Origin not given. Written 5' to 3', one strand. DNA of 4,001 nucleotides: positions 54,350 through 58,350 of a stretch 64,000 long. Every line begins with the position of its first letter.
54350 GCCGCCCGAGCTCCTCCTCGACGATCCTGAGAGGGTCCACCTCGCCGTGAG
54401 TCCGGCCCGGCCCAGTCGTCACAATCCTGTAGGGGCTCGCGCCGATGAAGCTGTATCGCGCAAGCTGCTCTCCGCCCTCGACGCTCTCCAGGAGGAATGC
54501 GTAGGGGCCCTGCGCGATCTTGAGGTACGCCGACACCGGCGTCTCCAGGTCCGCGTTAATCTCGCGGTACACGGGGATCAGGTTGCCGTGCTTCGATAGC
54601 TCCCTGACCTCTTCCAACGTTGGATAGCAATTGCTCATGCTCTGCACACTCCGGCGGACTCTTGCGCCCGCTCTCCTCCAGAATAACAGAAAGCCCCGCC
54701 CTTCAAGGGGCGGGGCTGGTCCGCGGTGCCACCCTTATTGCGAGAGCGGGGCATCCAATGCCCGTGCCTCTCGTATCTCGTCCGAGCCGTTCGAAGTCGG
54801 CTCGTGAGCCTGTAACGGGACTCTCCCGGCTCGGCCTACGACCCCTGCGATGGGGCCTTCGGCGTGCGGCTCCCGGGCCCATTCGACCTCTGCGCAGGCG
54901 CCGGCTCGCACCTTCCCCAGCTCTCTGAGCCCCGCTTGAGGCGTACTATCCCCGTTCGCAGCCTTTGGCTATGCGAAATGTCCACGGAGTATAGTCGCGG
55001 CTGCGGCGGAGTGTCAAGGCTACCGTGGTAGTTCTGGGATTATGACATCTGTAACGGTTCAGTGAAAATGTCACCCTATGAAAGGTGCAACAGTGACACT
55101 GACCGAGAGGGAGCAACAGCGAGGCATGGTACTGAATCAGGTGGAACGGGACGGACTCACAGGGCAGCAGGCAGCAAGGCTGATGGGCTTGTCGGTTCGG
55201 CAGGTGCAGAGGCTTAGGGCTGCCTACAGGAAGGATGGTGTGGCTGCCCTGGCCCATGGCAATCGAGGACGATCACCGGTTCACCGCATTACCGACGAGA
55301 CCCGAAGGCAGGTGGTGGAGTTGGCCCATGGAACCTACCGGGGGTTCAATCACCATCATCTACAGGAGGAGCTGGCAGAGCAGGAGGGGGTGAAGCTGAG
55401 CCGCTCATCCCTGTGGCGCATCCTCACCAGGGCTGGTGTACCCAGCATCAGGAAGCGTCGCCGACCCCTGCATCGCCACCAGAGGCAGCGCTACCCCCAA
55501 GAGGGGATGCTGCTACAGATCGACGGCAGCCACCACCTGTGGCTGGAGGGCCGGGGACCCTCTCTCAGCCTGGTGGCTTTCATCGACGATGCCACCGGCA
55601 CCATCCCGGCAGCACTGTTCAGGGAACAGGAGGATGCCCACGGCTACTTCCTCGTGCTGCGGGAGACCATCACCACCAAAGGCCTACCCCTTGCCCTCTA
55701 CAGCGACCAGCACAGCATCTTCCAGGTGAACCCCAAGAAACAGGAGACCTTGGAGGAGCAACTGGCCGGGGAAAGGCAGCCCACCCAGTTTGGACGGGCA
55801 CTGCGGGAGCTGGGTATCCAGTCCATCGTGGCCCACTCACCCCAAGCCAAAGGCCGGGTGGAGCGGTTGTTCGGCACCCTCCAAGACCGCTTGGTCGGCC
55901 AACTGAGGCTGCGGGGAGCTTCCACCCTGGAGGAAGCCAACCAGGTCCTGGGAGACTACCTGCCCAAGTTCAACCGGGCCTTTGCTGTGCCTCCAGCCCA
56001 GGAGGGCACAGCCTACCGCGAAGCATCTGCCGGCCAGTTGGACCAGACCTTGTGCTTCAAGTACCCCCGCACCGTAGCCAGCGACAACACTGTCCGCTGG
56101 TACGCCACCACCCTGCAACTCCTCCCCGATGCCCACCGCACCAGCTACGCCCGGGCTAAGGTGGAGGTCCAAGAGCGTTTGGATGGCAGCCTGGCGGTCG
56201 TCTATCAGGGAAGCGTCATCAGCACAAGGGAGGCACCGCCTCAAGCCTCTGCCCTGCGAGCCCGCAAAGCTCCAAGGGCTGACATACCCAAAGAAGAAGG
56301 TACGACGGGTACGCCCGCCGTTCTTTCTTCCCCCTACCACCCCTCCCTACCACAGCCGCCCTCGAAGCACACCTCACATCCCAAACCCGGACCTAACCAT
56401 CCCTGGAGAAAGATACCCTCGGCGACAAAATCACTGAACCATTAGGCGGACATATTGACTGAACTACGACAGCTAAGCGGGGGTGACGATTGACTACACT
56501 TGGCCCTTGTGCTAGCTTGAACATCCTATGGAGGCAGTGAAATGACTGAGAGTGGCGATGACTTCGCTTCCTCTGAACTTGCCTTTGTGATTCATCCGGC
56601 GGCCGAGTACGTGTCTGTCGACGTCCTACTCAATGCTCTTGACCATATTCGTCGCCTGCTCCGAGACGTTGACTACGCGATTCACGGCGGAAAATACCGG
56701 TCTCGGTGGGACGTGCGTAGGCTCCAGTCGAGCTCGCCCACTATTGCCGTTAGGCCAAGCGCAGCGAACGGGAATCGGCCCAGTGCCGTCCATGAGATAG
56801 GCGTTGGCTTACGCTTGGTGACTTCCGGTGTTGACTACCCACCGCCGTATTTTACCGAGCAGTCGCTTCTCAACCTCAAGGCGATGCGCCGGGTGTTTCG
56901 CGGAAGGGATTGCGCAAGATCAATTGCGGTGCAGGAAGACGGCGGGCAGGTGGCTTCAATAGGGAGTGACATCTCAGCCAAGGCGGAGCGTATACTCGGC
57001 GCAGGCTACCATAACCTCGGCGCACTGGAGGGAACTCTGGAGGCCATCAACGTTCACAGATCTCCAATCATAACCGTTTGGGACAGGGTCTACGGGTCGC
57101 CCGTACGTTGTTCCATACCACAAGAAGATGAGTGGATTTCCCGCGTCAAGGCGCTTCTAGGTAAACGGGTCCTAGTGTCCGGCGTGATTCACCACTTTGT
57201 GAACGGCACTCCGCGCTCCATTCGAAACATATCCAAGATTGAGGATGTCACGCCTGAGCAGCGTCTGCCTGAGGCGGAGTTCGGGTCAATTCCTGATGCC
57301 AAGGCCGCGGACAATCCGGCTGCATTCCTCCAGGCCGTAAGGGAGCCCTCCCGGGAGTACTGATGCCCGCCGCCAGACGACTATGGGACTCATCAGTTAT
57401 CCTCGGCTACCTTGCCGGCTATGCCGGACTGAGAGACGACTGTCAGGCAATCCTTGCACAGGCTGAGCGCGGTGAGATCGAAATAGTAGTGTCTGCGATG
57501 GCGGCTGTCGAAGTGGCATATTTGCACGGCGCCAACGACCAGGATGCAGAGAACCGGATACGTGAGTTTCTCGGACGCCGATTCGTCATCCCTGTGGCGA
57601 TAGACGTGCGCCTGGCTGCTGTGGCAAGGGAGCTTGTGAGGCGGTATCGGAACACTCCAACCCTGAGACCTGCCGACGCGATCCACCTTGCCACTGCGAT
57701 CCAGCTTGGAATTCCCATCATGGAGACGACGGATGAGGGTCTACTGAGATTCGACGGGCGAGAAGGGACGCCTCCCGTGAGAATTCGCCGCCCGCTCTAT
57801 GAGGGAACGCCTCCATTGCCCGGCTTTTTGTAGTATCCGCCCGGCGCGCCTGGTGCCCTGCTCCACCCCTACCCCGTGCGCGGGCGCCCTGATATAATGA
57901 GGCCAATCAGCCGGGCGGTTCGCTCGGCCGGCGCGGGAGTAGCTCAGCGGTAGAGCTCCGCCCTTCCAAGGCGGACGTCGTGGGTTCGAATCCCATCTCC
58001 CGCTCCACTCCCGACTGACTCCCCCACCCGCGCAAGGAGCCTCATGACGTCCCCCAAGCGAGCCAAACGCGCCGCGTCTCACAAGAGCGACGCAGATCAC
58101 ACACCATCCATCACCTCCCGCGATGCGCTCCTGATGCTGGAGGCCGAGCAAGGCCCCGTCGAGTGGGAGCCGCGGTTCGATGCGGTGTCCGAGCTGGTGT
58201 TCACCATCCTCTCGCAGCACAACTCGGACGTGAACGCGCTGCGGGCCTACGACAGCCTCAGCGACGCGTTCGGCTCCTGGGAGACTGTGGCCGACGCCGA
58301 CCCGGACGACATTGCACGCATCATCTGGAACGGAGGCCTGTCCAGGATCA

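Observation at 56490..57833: PIN-domain toxin coupled to an atypically large 273-aa upstream partner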

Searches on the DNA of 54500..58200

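Call 93: search_rna_families(source=window, start=54500, end=58200, threshold=evalue, max_evalue=0.1)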
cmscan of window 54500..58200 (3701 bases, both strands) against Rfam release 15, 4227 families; matches with E-value up to 0.1: 3.
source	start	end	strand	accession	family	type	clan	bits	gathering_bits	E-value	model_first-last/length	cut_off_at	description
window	57933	58004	+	RF00005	tRNA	Gene; tRNA;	CL00001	71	29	9.4e-15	1-71/71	no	tRNA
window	54703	54968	-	RF00230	T-box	Cis-reg; leader;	-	63.2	93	1.3e-12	1-219/219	no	T-box leader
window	57933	58005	-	RF04354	Plastid-ycf2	Cis-reg;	-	23.9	65.7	0.097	1-75/75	no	Plastid-ycf2 5UTR RNA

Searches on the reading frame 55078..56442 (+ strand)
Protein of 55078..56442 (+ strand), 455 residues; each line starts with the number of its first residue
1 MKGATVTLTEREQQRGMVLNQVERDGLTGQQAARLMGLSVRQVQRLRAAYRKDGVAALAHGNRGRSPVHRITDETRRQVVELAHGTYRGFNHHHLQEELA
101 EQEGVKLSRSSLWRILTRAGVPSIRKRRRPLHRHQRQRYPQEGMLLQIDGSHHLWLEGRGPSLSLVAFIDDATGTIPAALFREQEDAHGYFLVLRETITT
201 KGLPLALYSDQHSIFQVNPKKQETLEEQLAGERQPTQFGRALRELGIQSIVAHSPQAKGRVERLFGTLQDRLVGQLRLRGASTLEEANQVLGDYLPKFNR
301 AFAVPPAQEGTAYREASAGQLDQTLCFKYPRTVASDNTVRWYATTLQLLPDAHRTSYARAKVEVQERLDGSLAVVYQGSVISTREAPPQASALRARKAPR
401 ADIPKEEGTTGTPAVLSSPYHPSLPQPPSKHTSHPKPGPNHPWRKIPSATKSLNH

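Call 3: search_protein_families(library=pfam, proteins=[window:55078-56442:+], max_evalue=1)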
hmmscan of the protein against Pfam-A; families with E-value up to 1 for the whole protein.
window:55078-56442:+ (455 aa): 13 families
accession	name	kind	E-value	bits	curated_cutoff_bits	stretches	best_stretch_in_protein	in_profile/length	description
PF13551.12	HTH_29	-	1e-10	42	28.1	1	25-76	10-63/64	Winged helix-turn helix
PF13565.12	HTH_32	-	1.4e-10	42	33.7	1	43-116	2-73/73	Homeodomain-like domain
PF13384.12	HTH_23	-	4.1e-09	36.4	24.6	1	10-58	2-49/50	Homeodomain-like domain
PF13518.12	HTH_28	-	1.6e-07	31.7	25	1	18-65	5-51/52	Helix-turn-helix domain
PF01498.24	HTH_Tnp_Tc3_2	-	0.0074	17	31.5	1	93-133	17-56/72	Transposase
PF13683.12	rve_3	-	0.01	16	26.5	1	248-300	6-55/67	Integrase core domain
PF20432.4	Xre-like-HTH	-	0.038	14.7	25.8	1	26-47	23-44/63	Antitoxin Xre-like helix-turn-helix domain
PF08281.18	Sigma70_r4_2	-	0.063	13.4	25.7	1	22-46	22-46/54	Sigma-70, region 4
PF02001.22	DUF134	-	0.071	14.1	27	0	25-61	49-85/98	Protein of unknown function DUF134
PF13592.12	HTH_33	-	0.091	12.8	25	1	95-121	10-36/60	Winged helix-turn helix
PF12990.12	DUF3874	-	0.12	13.1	28.3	0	234-250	45-61/71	Domain of unknonw function from B. Theta Gene description (DUF3874)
PF12728.13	HTH_17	-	0.15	12.8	27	1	27-48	2-23/51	Helix-turn-helix domain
PF13542.12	HTH_Tnp_ISL3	-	0.16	11.9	27.4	0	30-45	30-45/51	Helix-turn-helix domain of transposase family ISL3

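Call 4: search_protein_families(library=ncbifam, proteins=[window:55078-56442:+], max_evalue=1)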
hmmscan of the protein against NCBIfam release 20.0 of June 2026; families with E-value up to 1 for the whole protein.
window:55078-56442:+ (455 aa): 6 families
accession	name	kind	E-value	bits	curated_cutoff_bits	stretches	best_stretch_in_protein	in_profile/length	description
NF033594.2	transpos_ISNCY_2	equivalog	1.3e-121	406.2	250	1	18-382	2-363/368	ISNCY family transposase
NF033577.2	transpos_IS481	equivalog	1.3e-31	110.2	224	1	15-299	2-267/284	IS481 family transposase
NF033545.0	transpos_IS630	equivalog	1.7e-13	50.7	100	1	22-136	8-125/299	IS630 family transposase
NF033516.0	transpos_IS3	equivalog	4.5e-10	39.3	160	3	72-215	132-287/369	IS3 family transposase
NF033546.1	transpos_IS21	equivalog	3e-08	33.5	160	2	253-300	222-268/294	IS21 family transposase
NF003257.0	PRK04217.1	equivalog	0.013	15.6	115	0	19-61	51-93/110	hypothetical protein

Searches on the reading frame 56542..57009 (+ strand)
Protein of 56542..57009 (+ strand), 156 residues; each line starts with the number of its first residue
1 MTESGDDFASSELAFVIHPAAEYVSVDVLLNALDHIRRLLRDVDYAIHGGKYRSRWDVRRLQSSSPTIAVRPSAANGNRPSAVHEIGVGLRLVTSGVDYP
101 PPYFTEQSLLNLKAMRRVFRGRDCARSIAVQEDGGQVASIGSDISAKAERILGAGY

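Call 63: predict_structure(alignment_id=A4)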
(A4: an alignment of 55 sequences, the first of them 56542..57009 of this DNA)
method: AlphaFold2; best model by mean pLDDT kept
length: 156 residues; sequences in the alignment: 55
mean_pLDDT: 87.6   pTM: 0.83
mean pLDDT of the five models: 87.6, 87.2, 87.1, 87.1, 85.8
residues with pLDDT >= 90: 100; 70-90: 38; 50-70: 13; < 50: 5
segments of 3 or more residues with pLDDT < 50: 5-7
pLDDT, mean of each block of 10 residues (from residue 1): 51 93 88 94 89 81 84 68 92 97 96 95 93 95 97 87
secondary structure, 60 per line:
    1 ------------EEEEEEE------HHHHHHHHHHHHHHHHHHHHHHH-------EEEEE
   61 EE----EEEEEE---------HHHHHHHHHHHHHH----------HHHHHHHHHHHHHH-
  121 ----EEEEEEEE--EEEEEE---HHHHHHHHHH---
elements in order: E13-19 H26-48 E56-62 E67-72 H82-95 H106-119 E125-132 E135-140 H144-153

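Call 67: fold_search(model_id=the predicted structure, library=pdb)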
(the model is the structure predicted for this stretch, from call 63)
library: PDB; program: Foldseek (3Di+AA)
matches with E <= 10: 704; with E <= 0.001: 0
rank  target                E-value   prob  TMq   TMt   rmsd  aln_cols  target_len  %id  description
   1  2av5_A                1.0e-01  0.75  0.30  0.40   4.6        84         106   13  Crystal structure of Pyrococcus furiosus Pop5, an archaeal Ribonuclease P protein (released 2006-01-24)
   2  8yt8_O                1.0e-01  0.57  0.33  0.21   6.8       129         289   12  Cryo-EM structure of the dystrophin glycoprotein complex (released 2024-12-11)
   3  3wz0_C                1.1e-01  0.28  0.24  0.32  12.7       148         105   11  On archaeal homologs of the human RNase P proteins Pop5 and Rpp30 in the hyperthermophilic archaeon Thermococcus kodak (released 2015-09-16)
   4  5cio_B                1.3e-01  0.25  0.29  0.09   7.1       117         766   16  Crystal structure of PqqF (released 2016-06-08)
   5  7zzk_A                1.7e-01  0.15  0.25  0.12  11.3       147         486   14  Structure of the N-acetyl-D-glucosamine oxidase from Ralstonia Solanacearum (released 2022-08-03)
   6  8vm1_A                1.9e-01  0.15  0.24  0.22   9.5       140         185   15  Structural Elucidation of the Mesothelin Mucin16 CA125 Interaction (released 2024-09-04)
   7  6xov_A                2.6e-01  0.16  0.30  0.07  11.7       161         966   13  CryoEM structure of human presequence protease in partial closed state 1 (released 2021-07-07)
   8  5b0a_B                2.9e-01  0.25  0.31  0.43   5.8       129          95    6  Polyketide cyclase OAC from Cannabis sativa, H5Q mutant (released 2016-01-27)
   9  4cnz_A                2.9e-01  0.11  0.21  0.28   8.8       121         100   14  Structure of PII signaling protein GlnZ from Azospirillum brasilense in complex with adenosine diphosphate (released 2014-05-28)
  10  5b0a_A                3.1e-01  0.23  0.29  0.41   6.2       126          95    6  Polyketide cyclase OAC from Cannabis sativa, H5Q mutant (released 2016-01-27)
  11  2ifx_B                3.1e-01  0.20  0.21  0.29   5.6        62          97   11  Crystal structure of a putative 4-methylmuconolactone methylisomerase (YP_295714.1) from Ralstonia eutropha JMP134 at  (released 2006-10-10)
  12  8c46_A                3.1e-01  0.16  0.26  0.14   9.5       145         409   11  N-Carbamoyl-beta-Alanine Amidohydrolases from Rhizobium radiobacter MDC 8606 (released 2023-09-06)
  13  3bb5_A                3.3e-01  0.23  0.30  0.39   6.9       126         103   13  CRYSTAL STRUCTURE OF A DIMERIC FERREDOXIN-LIKE PROTEIN OF UNKNOWN FUNCTION (JANN_3925) FROM JANNASCHIA SP. CCS1 AT 2.3 (released 2007-11-20)
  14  5b08_A                3.5e-01  0.28  0.32  0.44   5.7       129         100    5  Polyketide cyclase OAC from Cannabis sativa (released 2016-01-27)
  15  8s4e_B                3.5e-01  0.21  0.31  0.37   7.8       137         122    9  Dimeric Alpha-beta barrel protein from Brassica rapa subsp.pekinensis (released 2025-01-15)
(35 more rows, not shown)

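Call 84: search_solved_structures(query=A4, max_evalue=10)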
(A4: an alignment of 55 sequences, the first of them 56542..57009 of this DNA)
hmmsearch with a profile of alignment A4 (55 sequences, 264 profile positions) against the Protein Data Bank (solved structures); distinct sequences matched with E-value up to 10: 2.
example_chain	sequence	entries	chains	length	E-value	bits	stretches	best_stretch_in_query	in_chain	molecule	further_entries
6msp_A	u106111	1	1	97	0.12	14.8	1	97-167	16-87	De novo Designed Protein Foldit3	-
6v39_g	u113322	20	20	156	0.53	12.7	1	66-116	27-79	30S ribosomal protein S7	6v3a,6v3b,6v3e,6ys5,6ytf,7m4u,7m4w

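Call 87: search_protein_families(library=pfam, alignment_id=A4, max_evalue=1)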
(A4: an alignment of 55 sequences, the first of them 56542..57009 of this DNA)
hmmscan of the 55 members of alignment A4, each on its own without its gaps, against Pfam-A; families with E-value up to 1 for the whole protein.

A. member 1, window:56542-57009:+ (156 aa): 1 family
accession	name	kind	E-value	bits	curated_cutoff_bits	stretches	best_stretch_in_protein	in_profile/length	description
PF12049.13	DUF3531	-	0.2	12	25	1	21-60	101-139/143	Protein of unknown function (DUF3531)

B. families by the number of members that match (of 55 scanned): 13 families
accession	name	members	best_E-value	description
PF14485.11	DUF4431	10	0.0042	Domain of unknown function (DUF4431)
PF10649.15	DUF2478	3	0.1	Protein of unknown function (DUF2478)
PF23759.1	GBD_T9SS_assoc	2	0.011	Galactose binding domain-like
PF12049.13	DUF3531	2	0.065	Protein of unknown function (DUF3531)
PF16510.12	P22_portal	1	0.016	Phage P22-like portal protein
PF10126.14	Nit_Regul_Hom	1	0.07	Uncharacterized protein, homolog of nitrogen regulatory protein PII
PF01764.32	Lipase_3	1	0.11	Lipase (class 3)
PF19135.5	DUF5818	1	0.14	Protein of unknown function (DUF5818)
PF03803.21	Scramblase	1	0.14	Scramblase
PF16574.10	CEP209_CC5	1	0.17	Coiled-coil region of centrosome protein CE290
PF08946.15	Osmo_CC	1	0.18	Osmosensory transporter coiled coil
PF13656.11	RNA_pol_L_2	1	0.21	RNA polymerase Rpb3/Rpb11 dimerisation domain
PF20694.2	TRADD-like_N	1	0.27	TRADD-like N-terminal domain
